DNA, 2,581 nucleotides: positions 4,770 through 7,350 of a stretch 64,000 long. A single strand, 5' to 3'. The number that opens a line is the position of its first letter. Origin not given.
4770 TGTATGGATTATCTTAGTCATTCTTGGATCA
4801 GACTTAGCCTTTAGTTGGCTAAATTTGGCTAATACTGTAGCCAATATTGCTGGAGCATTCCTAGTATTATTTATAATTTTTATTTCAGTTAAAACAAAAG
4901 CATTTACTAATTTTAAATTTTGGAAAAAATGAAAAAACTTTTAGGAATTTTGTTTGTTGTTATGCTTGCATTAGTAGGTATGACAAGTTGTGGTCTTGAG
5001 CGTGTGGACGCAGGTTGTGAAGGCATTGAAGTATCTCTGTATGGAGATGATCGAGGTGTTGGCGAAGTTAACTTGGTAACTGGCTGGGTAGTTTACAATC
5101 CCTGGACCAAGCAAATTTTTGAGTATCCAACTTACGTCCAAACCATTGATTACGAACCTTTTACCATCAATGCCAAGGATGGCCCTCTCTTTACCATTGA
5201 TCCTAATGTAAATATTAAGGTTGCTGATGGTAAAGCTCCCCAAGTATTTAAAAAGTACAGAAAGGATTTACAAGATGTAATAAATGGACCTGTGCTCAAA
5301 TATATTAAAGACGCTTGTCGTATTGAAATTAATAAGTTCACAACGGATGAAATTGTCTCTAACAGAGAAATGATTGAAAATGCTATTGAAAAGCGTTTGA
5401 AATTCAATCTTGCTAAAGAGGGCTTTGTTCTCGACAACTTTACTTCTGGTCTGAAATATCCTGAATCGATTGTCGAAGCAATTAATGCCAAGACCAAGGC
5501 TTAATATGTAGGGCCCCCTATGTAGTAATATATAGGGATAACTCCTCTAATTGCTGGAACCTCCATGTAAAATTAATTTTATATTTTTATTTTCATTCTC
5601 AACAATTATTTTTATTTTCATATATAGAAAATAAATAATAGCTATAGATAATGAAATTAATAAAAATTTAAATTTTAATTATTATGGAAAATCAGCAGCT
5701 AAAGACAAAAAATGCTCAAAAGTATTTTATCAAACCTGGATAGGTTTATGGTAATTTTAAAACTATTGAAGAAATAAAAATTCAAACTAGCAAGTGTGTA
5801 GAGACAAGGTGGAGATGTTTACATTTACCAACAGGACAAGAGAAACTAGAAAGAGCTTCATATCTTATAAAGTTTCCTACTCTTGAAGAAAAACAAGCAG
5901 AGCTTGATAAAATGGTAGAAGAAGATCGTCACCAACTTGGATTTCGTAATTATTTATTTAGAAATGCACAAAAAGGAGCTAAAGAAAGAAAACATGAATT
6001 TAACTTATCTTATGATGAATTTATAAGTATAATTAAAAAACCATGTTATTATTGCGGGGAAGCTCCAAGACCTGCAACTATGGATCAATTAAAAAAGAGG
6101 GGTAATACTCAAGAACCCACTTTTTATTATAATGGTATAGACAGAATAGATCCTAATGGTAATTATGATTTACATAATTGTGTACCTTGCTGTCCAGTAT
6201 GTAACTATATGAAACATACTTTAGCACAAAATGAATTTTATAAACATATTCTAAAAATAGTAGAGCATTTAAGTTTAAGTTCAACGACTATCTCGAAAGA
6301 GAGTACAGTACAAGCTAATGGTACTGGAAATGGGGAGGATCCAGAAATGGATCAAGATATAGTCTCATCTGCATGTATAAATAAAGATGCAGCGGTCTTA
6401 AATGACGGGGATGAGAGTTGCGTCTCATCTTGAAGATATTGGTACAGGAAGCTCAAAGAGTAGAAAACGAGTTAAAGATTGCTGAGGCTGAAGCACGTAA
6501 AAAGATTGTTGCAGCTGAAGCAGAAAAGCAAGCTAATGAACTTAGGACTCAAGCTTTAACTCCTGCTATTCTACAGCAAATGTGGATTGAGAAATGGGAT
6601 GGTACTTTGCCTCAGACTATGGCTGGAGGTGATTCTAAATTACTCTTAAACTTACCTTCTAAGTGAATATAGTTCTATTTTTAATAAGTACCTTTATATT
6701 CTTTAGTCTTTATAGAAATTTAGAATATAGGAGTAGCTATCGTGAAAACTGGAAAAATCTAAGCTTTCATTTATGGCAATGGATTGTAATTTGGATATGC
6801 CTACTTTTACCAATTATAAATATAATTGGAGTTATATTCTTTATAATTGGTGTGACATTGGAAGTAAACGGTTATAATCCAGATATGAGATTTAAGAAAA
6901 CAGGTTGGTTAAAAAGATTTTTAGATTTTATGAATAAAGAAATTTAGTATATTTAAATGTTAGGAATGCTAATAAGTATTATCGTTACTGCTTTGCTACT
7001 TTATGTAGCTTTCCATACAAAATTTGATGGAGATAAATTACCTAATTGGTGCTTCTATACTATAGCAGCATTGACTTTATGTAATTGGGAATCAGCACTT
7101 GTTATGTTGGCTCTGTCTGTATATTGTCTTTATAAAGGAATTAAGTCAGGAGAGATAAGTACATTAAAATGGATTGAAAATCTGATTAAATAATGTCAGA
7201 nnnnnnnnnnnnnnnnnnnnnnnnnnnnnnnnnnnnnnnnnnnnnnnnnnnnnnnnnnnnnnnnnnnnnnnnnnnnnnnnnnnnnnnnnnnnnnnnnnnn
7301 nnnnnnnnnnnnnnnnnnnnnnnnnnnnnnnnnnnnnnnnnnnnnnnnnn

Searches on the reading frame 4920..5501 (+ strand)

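Call 45: search_protein_families(library=phrogs, proteins=[window:4920-5501:+], max_evalue=0.00001)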
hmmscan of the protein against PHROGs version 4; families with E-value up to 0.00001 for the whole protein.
window:4920-5501:+ (194 aa): 2 families
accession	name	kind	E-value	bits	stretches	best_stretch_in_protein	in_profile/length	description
phrog_200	-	other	1.4e-40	140.6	1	2-194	78-272/379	lipoprotein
phrog_21428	-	unknown function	1.2e-07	32.6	1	4-53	1-48/63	-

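Call 57: search_protein_families(library=pfam, proteins=[window:4920-5501:+], max_evalue=0.01)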
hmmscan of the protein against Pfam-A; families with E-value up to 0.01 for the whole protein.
window:4920-5501:+ (194 aa): 1 family
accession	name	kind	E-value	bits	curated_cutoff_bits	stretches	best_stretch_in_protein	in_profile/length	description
PF01145.31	Band_7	-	4e-17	63.3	23.6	1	51-194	20-161/176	SPFH domain / Band 7 family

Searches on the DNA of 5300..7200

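Call 36: search_rna_families(source=window, start=5300, end=7200, threshold=evalue, max_evalue=1, show_alignments=1)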
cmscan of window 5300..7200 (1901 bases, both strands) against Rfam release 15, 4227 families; matches with E-value up to 1: 1.
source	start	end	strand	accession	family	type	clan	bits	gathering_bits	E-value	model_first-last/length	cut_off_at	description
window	6240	6386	+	RF00028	Intron_gpI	Intron;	-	20.1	50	0.028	1-253/253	no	Group I catalytic intron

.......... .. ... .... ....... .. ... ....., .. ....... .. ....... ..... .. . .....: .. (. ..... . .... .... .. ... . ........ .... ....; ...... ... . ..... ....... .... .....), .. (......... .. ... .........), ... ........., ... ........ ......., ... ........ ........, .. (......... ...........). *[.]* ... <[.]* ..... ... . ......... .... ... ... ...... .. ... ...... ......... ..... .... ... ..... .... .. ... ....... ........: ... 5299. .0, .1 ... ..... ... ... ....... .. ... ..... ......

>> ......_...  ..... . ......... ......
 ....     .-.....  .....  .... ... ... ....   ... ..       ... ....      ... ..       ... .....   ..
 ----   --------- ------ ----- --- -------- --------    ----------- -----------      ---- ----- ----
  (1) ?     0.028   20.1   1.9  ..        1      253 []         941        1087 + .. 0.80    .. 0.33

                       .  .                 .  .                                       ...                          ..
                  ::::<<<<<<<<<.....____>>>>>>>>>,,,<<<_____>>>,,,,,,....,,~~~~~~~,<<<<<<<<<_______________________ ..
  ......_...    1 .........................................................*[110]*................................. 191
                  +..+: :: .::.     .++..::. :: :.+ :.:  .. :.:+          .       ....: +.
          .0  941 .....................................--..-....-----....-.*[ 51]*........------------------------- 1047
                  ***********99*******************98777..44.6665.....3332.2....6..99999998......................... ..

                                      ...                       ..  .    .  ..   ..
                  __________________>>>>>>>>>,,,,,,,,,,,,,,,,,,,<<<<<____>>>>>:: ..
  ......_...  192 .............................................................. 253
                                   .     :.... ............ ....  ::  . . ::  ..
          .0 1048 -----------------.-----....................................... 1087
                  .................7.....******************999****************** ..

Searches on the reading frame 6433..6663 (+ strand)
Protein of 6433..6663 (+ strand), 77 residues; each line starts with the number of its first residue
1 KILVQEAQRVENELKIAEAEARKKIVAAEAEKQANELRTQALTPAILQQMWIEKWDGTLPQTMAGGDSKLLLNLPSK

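Call 56: search_protein_families(library=phrogs, proteins=[window:6433-6663:+], max_evalue=0.001)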
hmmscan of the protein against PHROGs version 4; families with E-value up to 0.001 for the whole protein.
window:6433-6663:+ (77 aa): 2 families
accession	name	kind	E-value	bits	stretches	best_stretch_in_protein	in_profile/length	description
phrog_200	-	other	1.3e-15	58.4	1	5-73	274-358/379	lipoprotein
phrog_38808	-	unknown function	1.2e-05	26.5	1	26-67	17-60/68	-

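Call 57: search_protein_families(library=pfam, proteins=[window:6433-6663:+], max_evalue=0.01)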
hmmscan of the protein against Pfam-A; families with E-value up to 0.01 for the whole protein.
window:6433-6663:+ (77 aa): 0 families
